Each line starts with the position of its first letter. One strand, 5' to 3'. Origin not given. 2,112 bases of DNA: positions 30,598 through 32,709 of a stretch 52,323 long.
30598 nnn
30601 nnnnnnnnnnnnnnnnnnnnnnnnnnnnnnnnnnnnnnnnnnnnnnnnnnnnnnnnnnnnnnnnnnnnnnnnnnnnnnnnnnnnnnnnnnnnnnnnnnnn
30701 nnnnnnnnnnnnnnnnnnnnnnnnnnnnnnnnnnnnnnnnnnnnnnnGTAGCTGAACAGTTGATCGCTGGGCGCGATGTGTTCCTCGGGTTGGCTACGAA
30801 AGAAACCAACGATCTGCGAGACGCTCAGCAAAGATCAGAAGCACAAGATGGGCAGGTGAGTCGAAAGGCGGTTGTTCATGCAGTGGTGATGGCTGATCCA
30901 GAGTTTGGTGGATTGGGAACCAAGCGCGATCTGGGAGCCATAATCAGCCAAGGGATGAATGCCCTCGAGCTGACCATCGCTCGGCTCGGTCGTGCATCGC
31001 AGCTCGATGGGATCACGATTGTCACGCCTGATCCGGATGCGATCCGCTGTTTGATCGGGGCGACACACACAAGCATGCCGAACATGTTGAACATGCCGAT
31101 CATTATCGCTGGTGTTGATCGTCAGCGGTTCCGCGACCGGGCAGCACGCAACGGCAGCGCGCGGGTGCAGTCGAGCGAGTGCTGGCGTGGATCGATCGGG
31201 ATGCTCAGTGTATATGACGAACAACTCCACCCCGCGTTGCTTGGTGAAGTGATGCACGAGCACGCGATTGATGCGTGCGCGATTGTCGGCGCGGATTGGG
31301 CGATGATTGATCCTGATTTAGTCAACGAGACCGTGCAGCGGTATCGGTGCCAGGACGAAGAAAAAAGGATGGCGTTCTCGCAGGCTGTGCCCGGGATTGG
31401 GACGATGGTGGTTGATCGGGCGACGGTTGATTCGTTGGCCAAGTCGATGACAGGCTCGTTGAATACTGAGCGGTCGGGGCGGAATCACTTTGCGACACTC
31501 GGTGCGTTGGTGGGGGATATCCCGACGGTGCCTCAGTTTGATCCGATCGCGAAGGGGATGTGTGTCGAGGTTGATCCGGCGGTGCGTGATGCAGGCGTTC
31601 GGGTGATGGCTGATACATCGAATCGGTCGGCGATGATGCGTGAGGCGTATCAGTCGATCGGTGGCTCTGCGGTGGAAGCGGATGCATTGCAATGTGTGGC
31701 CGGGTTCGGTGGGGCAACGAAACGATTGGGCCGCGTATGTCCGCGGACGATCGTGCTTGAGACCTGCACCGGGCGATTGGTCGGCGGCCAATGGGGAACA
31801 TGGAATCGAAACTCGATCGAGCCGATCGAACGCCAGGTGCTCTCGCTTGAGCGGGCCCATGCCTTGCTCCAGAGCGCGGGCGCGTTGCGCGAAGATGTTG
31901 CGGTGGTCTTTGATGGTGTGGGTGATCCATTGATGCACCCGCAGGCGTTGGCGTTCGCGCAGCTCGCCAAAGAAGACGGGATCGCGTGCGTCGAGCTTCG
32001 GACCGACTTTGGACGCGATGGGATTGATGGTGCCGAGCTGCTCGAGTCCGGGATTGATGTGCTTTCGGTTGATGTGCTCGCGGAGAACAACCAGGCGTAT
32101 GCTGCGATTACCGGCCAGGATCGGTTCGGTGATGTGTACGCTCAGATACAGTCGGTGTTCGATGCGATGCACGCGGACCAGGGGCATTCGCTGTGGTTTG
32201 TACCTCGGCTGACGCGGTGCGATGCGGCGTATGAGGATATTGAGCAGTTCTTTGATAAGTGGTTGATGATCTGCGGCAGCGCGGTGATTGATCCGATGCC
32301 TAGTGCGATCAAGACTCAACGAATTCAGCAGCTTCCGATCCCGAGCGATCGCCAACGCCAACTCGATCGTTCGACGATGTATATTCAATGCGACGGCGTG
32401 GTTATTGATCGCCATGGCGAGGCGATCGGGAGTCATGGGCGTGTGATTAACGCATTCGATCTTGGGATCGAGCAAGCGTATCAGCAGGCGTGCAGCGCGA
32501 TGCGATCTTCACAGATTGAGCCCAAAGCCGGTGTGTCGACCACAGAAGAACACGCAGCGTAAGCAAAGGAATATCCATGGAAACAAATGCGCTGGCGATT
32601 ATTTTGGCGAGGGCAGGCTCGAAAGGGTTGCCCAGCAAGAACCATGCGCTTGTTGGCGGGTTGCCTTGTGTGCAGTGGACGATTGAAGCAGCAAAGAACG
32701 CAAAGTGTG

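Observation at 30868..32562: Unusual C-terminal extension on the Maf protein: nucleotidyltransferase-like domain plus a radical-SAM-like barrel lacking the CxxxCxxC cluster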

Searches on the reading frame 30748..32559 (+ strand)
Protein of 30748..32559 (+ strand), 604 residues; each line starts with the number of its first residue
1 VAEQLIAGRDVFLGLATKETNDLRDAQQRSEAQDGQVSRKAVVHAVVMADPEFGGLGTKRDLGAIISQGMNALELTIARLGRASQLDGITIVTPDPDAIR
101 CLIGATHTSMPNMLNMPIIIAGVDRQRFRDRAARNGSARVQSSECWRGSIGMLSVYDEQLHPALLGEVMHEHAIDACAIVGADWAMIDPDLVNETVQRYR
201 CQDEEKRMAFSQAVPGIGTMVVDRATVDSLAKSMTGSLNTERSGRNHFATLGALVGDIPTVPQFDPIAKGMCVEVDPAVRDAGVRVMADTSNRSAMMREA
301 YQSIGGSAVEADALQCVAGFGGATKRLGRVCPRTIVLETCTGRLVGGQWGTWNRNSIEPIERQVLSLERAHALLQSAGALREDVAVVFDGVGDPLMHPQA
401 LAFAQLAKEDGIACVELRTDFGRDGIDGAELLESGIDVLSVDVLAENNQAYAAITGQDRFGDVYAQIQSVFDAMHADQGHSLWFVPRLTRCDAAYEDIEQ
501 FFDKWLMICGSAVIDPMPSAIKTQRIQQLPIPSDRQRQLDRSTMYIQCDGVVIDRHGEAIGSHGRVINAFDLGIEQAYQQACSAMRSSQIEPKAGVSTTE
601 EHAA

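Call 6: search_solved_structures(query=window:30748-32559:+, max_evalue=10, show_alignments=2)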
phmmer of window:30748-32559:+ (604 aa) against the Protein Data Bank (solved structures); distinct sequences matched with E-value up to 10: 0.

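Call 7: search_protein_families(library=pfam, proteins=[window:30748-32559:+], max_evalue=10)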
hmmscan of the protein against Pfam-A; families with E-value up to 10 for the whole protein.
window:30748-32559:+ (604 aa): 0 families

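Call 8: search_protein_families(library=ncbifam, proteins=[window:30748-32559:+], max_evalue=10)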
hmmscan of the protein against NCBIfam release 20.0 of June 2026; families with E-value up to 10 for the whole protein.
window:30748-32559:+ (604 aa): 5 families
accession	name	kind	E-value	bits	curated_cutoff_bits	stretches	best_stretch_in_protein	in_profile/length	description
TIGR04321.1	spiroSPASM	subfamily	1.6e-05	23.8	250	1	361-507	259-407/510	spiro-SPASM protein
TIGR04317.1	W_rSAM_matur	equivalog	0.00056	19.1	380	1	373-472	41-138/349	tungsten cofactor oxidoreductase radical SAM maturase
TIGR04311.1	rSAM_Geo_metal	subfamily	0.0035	16.5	400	1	378-475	44-144/423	radical SAM/SPASM family putative metalloenzyme maturase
TIGR04038.1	tatD_link_rSAM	subfamily_domain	0.0048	16.7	129.7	1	372-469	48-148/192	TatD family nuclease-associated radical SAM protein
TIGR04100.1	rSAM_pair_X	hypoth_equivalog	0.22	11.1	262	1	385-467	64-150/197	TIGR04100 family radical SAM protein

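Call 9: find_homologous_proteins(query=window:30748-32559:+, max_evalue=0.001)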
Query window:30748-32559:+ (604 aa): 8 proteins with E <= 0.001 among 8000 candidates.
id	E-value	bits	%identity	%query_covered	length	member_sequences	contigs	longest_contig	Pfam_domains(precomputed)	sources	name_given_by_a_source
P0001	1.8e-129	451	49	72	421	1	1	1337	-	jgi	-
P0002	3.0e-126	441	42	94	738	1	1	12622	-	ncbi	-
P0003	3.1e-125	437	41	93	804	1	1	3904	-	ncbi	-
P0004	3.3e-90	322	37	91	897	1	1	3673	PF01973.24,PF04055.28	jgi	jgi:hypothetical protein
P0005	6.9e-66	241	36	73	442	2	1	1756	-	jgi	jgi:hypothetical protein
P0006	1.8e-56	210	36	57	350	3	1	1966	-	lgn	-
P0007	7.8e-49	185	32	78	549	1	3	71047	PF04055.28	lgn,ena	-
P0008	1.2e-21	95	27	74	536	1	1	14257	PF13186.12,PF04055.28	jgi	jgi:radical SAM protein with 4Fe4S-binding SPASM domain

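Call 14: find_homologous_proteins(query=A1, max_evalue=0.001)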
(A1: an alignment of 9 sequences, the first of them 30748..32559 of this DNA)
Query A1 (9 sequences) (604 aa, profile of the alignment): 114 proteins with E <= 0.001 among 8000 candidates.
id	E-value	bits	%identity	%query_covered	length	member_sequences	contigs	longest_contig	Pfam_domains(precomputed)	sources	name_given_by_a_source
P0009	1.0e-255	868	100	100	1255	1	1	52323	PF01973.24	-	-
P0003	3.7e-252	856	41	93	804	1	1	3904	-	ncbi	-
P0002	7.5e-250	849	42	94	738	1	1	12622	-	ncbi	-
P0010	1.2e-241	822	85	100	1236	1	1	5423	PF01973.24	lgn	-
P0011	4.8e-222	757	44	96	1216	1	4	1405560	PF01973.24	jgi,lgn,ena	-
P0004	8.8e-220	749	37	91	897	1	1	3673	PF01973.24,PF04055.28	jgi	jgi:hypothetical protein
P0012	4.9e-218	744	41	91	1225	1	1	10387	PF01973.24,PF20157.5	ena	-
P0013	2.0e-217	742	63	100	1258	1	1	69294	PF01973.24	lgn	-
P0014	5.5e-216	737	42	94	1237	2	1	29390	PF01973.24,PF20157.5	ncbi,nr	ncbi:MAG: motility associated factor glycosyltransferase family protein [Phycisphaerales bacterium]|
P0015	6.1e-215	733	42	91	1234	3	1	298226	PF01973.24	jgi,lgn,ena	-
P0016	1.7e-214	732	42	97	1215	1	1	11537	PF01973.24,PF20157.5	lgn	-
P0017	6.2e-214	730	42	94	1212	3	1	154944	PF01973.24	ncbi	-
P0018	6.5e-214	730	42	92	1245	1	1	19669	PF01973.24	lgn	-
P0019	1.3e-213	729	47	100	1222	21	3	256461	PF01973.24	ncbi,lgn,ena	-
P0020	1.5e-213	729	61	100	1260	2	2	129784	PF01973.24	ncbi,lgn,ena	-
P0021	3.9e-213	727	62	95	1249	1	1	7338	PF01973.24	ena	-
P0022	1.1e-212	726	42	97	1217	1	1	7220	PF01973.24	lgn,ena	-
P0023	1.2e-212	726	64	94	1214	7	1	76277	PF01973.24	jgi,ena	-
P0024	4.2e-212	724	60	100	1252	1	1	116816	PF01973.24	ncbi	-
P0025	5.6e-212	724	43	89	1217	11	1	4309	PF01973.24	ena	-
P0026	1.0e-211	723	42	94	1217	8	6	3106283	PF01973.24,PF20157.5,PF04055.28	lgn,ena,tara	tara:strand:- start:67778 stop:71431 length:3654 start_codon:yes stop_codon:yes gene_type:complete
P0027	1.2e-211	723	62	100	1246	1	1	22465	PF01973.24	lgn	-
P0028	1.6e-211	722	43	92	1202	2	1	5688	PF01973.24,PF20157.5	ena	-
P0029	3.0e-211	721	61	100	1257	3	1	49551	PF01973.24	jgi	jgi:hypothetical protein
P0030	1.3e-210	719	62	100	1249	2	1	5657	PF01973.24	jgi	-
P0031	3.6e-209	714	43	97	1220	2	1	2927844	PF01973.24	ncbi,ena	-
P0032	9.0e-209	713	42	91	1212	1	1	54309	PF01973.24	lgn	-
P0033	1.6e-208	712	43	92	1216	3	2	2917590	PF01973.24,PF04055.28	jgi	jgi:hypothetical protein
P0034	1.6e-208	712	63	100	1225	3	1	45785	PF01973.24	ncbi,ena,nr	ncbi:hypothetical protein COB72_07140 [bacterium]|nr:MAG: hypothetical protein COB72_07140 [bacteriu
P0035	2.9e-208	711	59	100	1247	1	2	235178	PF01973.24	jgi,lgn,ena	-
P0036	2.6e-207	708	42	91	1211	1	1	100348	PF01973.24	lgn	-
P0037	3.3e-207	708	42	91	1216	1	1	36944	PF01973.24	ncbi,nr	ncbi:MAG: DUF115 domain-containing protein [Phycisphaerales bacterium]|nr:DUF115 domain-containing p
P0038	3.8e-207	708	60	100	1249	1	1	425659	PF01973.24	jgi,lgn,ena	-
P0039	5.5e-207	707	61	100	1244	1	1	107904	PF01973.24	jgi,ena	-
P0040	1.2e-206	706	60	100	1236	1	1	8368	PF01973.24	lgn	-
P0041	2.3e-206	705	59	100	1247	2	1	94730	PF01973.24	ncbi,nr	ncbi:MAG: DUF115 domain-containing protein [Phycisphaerales bacterium]|nr:DUF115 domain-containing p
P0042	3.4e-206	705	64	100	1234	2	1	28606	PF01973.24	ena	-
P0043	4.9e-206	704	60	100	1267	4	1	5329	PF01973.24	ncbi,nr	ncbi:MAG: DUF115 domain-containing protein [Phycisphaerales bacterium]|nr:DUF115 domain-containing p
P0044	7.3e-206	703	60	98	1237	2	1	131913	PF01973.24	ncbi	-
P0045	2.8e-205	701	48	100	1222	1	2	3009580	PF01973.24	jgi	jgi:hypothetical protein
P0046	1.1e-204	700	59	100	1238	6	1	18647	PF01973.24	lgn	-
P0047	3.0e-204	698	42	93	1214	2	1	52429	PF01973.24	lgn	-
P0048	3.5e-204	698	41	97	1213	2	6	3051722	PF01973.24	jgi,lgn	jgi:hypothetical protein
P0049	5.5e-204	697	47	100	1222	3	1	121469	PF01973.24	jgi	jgi:hypothetical protein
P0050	3.7e-203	694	42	93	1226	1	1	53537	PF01973.24,PF20157.5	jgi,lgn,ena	-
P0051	5.3e-203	694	43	91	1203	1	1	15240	PF01973.24,PF20157.5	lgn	-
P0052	1.2e-202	693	59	98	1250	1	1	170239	PF01973.24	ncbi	-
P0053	1.4e-202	693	42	91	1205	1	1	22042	PF01973.24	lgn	-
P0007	4.2e-199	681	32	78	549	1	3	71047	PF04055.28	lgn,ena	-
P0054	2.1e-198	679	43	90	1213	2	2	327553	PF01973.24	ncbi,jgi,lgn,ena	-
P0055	2.8e-198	678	55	100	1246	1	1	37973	PF01973.24,PF04055.28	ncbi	-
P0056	2.8e-198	678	44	94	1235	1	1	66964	PF01973.24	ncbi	ncbi:MAG: 6-hydroxymethylpterin diphosphokinase MptE-like protein [Phycisphaerales bacterium]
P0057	4.6e-198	678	41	96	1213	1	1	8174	PF01973.24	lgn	-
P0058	1.9e-197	676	54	100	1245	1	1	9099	PF01973.24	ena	-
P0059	6.7e-197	674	57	100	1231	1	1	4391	PF01973.24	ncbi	ncbi:MAG: 6-hydroxymethylpterin diphosphokinase MptE-like protein [Phycisphaerales bacterium]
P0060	7.3e-197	674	49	100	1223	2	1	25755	PF01973.24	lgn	-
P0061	2.3e-194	665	50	99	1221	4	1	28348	PF01973.24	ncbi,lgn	-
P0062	3.3e-194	665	54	100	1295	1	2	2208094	PF01973.24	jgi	jgi:hypothetical protein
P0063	3.8e-194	665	56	98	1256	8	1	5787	PF01973.24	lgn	-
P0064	4.3e-194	665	48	100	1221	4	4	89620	PF01973.24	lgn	-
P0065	5.8e-194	664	42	89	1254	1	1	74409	PF01973.24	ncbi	-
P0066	1.9e-193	662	44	99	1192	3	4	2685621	PF01973.24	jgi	jgi:hypothetical protein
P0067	1.7e-192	659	49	99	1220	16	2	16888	PF01973.24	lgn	-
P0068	8.1e-192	657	44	96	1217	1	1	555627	PF01973.24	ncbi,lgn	-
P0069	1.1e-190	653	53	97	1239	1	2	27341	PF01973.24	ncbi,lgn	ncbi:MAG: 6-hydroxymethylpterin diphosphokinase MptE-like protein [Phycisphaerales bacterium]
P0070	2.3e-190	652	45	96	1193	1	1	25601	PF01973.24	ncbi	-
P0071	2.7e-189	649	48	99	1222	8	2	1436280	PF01973.24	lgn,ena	-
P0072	5.8e-189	648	49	99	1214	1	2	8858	PF01973.24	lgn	-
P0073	1.5e-187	643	43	99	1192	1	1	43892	PF01973.24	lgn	-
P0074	2.7e-187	642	50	99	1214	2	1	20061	PF01973.24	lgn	-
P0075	4.0e-186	638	49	99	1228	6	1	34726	PF01973.24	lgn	-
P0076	1.1e-185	637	48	98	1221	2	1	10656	PF01973.24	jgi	-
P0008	1.1e-185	637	27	74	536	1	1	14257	PF13186.12,PF04055.28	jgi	jgi:radical SAM protein with 4Fe4S-binding SPASM domain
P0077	1.3e-185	637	48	99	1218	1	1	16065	PF01973.24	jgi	jgi:hypothetical protein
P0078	1.4e-185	636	44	99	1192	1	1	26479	PF01973.24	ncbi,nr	ncbi:MAG: DUF115 domain-containing protein [Phycisphaerales bacterium]|nr:DUF115 domain-containing p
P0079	8.1e-185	634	49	99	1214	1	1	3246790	PF01973.24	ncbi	-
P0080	8.2e-185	634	49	99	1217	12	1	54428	PF01973.24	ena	-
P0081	1.4e-184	633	49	98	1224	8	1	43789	PF01973.24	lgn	-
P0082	5.0e-184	631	48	98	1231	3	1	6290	PF01973.24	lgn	-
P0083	7.3e-184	631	47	99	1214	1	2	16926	PF01973.24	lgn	-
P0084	1.4e-183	630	48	98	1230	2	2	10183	PF01973.24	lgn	-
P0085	5.8e-178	611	41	91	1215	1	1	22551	PF01973.24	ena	-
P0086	6.6e-178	611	39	98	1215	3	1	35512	PF01973.24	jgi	-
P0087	1.7e-177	610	37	86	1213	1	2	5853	PF01973.24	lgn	-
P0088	1.7e-177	610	37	94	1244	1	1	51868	PF01973.24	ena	-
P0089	1.5e-173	597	37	90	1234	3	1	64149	PF01973.24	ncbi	-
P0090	3.4e-173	596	36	91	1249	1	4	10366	PF01973.24,PF04055.28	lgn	-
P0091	8.7e-167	574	40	96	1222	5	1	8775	PF01973.24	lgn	-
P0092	1.4e-165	570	40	88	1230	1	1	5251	PF01973.24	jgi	jgi:hypothetical protein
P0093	7.2e-165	568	36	91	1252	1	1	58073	PF01973.24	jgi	-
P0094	3.2e-162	559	38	86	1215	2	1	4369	PF01973.24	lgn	-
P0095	3.6e-162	559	41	88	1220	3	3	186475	PF01973.24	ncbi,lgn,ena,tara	tara:strand:- start:8319 stop:11981 length:3663 start_codon:yes stop_codon:yes gene_type:complete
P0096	2.8e-161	556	35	91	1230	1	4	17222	PF01973.24,PF04055.28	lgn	-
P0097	1.4e-158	547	37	94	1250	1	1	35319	PF01973.24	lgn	-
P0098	2.6e-156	540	37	89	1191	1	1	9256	PF01973.24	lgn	-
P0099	6.8e-156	538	35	84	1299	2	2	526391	PF01973.24,PF04055.28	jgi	jgi:hypothetical protein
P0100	9.3e-151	521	36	87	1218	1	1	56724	PF01973.24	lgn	-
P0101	1.6e-147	511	36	89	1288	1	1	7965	PF01973.24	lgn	-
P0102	5.9e-139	482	35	86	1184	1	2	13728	PF01973.24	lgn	-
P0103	3.1e-135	470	36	87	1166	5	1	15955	PF01973.24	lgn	-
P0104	2.8e-134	467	37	90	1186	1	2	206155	PF01973.24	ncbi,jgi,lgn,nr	ncbi:MAG: DUF115 domain-containing protein [Phycisphaerae bacterium]|nr:DUF115 domain-containing pro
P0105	7.1e-118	413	33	86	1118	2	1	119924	PF01973.24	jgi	-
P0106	1.1e-116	409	30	86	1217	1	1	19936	PF01973.24,PF04055.28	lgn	-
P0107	2.3e-103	365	33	81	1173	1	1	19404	PF01973.24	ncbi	ncbi:MAG: 6-hydroxymethylpterin diphosphokinase MptE-like protein [Phycisphaerales bacterium]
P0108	8.6e-101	356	32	86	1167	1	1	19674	PF01973.24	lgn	-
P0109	3.6e-100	354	32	81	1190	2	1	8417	PF01973.24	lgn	-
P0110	3.9e-96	341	32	81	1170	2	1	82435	PF01973.24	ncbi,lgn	-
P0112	6.0e-89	317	27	87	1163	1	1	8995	PF01973.24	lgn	-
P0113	4.6e-75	272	40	38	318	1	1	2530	PF04055.28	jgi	-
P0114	1.5e-4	39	38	4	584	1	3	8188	PF13186.12,PF04055.28,PF00561.27,PF00975.27,PF12146.16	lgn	-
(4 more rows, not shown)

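Call 23: find_encoding_contigs(protein=P0007, flank=10000, max_places=3)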
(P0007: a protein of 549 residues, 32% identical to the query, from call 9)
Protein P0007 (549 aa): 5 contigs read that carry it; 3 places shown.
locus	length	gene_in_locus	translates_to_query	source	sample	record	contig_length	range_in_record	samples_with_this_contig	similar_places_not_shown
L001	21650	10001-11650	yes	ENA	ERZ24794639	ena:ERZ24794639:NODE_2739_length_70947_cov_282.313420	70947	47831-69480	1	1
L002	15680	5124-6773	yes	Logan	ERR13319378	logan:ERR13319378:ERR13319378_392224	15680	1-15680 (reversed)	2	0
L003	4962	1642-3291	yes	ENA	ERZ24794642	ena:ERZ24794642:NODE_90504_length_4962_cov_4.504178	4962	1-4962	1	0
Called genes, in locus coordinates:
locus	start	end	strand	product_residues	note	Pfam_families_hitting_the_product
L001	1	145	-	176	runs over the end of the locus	PF07963:N_methyl (weak)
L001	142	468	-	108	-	-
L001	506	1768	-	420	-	PF00482:T2SSF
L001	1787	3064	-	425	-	PF28597:T2SSF_N (weak), PF00482:T2SSF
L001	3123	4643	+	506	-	PF02934:GatB_N, PF02637:GatB_Yqey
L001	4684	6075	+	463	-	PF00884:Sulfatase, PF01663:Phosphodiest (weak), PF16347:SGSH_C, PF14707:Sulfatase_C (weak)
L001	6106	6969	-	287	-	PF00376:MerR (weak), PF02607:B12-binding_2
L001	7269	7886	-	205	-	PF14534:DUF4440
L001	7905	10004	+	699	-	PF01973:MptE-like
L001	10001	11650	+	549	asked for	PF04055:Radical_SAM (weak)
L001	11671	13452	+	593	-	PF02348:CTP_transf_3, PF12804:NTP_transf_3 (weak), PF03102:NeuB, PF08666:SAF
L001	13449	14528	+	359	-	PF02350:Epimerase_2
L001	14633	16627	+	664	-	PF01590:GAF, PF13185:GAF_2, PF07536:HWE_HK, PF07568:HisKA_2, PF00072:Response_reg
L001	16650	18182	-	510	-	PF00370:FGGY_N, PF02782:FGGY_C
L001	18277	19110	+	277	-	PF01887:SAM_HAT_N, PF20257:SAM_HAT_C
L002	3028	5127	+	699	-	PF01973:MptE-like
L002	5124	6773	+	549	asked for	PF04055:Radical_SAM (weak)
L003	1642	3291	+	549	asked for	PF04055:Radical_SAM (weak)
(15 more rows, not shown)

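Call 24: find_encoding_contigs(protein=P0008, flank=10000, max_places=3)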
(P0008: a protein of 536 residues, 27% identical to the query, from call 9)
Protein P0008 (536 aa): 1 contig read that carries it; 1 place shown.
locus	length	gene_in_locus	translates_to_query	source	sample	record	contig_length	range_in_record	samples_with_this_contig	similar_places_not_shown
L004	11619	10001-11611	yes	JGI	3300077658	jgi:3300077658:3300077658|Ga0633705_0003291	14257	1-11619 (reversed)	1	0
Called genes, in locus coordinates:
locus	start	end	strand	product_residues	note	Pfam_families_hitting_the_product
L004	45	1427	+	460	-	-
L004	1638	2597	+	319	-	PF14100:DUF6807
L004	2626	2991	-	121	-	-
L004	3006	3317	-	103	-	PF04255:DUF433 (weak)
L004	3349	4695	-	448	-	PF13167:GTP-bdg_N, PF16360:GTP-bdg_M, PF01926:MMR_HSR1, PF02421:FeoB_N (weak), PF19275:HflX_C (weak)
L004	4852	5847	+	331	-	PF05235:CHAD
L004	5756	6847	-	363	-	PF01784:DUF34_NIF3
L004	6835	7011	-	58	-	-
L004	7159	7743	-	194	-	-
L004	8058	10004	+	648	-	PF20157:Maf_flag10_N (faint), PF01973:MptE-like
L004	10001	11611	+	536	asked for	PF04055:Radical_SAM (weak), PF13186:SPASM (weak)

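Call 25: search_protein_representatives(alignment_id=A1)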
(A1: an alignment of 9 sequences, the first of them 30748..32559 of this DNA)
Query: 9 sequences, 588 profile positions. Proteins with E-value up to 0.001 (for the whole library): 6144; up to 1e-10: 1074; up to 1e-30: 587. The best 150 are listed.
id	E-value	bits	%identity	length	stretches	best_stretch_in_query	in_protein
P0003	1.2e-252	856.2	-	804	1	7-588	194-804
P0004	2.8e-220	749.3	-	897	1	7-560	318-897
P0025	1.8e-212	723.6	-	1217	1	7-581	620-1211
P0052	3.8e-203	692.7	-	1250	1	4-584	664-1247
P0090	1.1e-173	595.5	-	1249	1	7-546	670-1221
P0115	2.1e-172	591.2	-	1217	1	7-537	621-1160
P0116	5.6e-169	579.9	-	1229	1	30-547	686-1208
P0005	1.7e-166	571.7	-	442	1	146-586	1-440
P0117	1.8e-166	571.6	-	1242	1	10-540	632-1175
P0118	1.1e-164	565.8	-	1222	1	10-546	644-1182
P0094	1.0e-162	559.3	-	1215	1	26-549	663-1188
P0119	2.0e-161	555.0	-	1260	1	28-549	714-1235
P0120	9.2e-159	546.2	-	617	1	31-562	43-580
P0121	3.9e-158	544.1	-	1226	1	2-566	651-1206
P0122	5.2e-158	543.7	-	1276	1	30-546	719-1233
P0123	1.3e-156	539.1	-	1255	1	7-578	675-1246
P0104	8.8e-135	467.0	-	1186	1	11-539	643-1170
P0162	1.1e-129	450.2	-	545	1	37-588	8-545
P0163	2.5e-129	449.0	-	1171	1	23-538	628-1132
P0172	4.2e-125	435.0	-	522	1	72-581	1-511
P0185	2.1e-122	426.1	-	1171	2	15-335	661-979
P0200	9.1e-119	414.1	-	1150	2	8-307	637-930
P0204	4.9e-117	408.4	-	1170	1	11-560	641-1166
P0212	3.7e-115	402.2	-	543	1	63-572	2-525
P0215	1.4e-114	400.3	-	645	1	24-587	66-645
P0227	3.9e-113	395.5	-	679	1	33-575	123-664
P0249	5.7e-109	381.8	-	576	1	36-536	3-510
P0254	1.2e-108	380.7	-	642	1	10-539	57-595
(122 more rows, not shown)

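Call 26: predict_structure(alignment_id=A2)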
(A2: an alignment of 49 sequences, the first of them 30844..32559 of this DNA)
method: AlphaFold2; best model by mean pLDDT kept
length: 572 residues; sequences in the alignment: 49
mean_pLDDT: 91.2   pTM: 0.91
mean pLDDT of the five models: 91.2, 90.9, 90.4, 89.8, 88.3
residues with pLDDT >= 90: 451; 70-90: 77; 50-70: 32; < 50: 12
segments of 3 or more residues with pLDDT < 50: 564-572
pLDDT, mean of each block of 10 residues (from residue 1): 67 98 95 96 97 98 97 72 93 96 93 85 94 98 98 98 96 90 98 95 69 76 73 83 95 95 97 96 97 92 97 92 91 98 97 96 97 97 97 94 97 96 96 95 91 96 95 90 90 90 91 98 93 96 96 76 44 32
secondary structure, 60 per line:
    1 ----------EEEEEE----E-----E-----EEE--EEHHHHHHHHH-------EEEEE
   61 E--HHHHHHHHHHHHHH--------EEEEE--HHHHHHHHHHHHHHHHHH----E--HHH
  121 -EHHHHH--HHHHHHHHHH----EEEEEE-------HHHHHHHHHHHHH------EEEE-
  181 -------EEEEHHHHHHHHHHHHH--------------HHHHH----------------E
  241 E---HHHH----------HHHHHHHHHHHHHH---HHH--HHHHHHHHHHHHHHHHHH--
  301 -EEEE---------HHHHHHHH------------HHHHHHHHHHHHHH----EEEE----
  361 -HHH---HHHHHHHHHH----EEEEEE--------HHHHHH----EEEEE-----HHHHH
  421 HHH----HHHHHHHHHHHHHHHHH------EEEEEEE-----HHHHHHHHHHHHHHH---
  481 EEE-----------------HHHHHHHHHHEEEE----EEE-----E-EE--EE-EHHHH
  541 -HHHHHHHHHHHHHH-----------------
elements in order: E11-16 E33-35 H40-48 E56-61 H64-77 E86-90 H93-110 H123-127 H130-139 E144-149 H157-169 E176-179 E188-191 H192-204 H219-223 H245-248 H259-272 H281-298 E302-305 H315-322 H335-348 E353-356 H368-377 E382-387 H396-401 E406-410 H416-423 H428-444 E451-457 H463-477 E481-483 H501-510 E511-514 E519-521 H537-540 H542-555
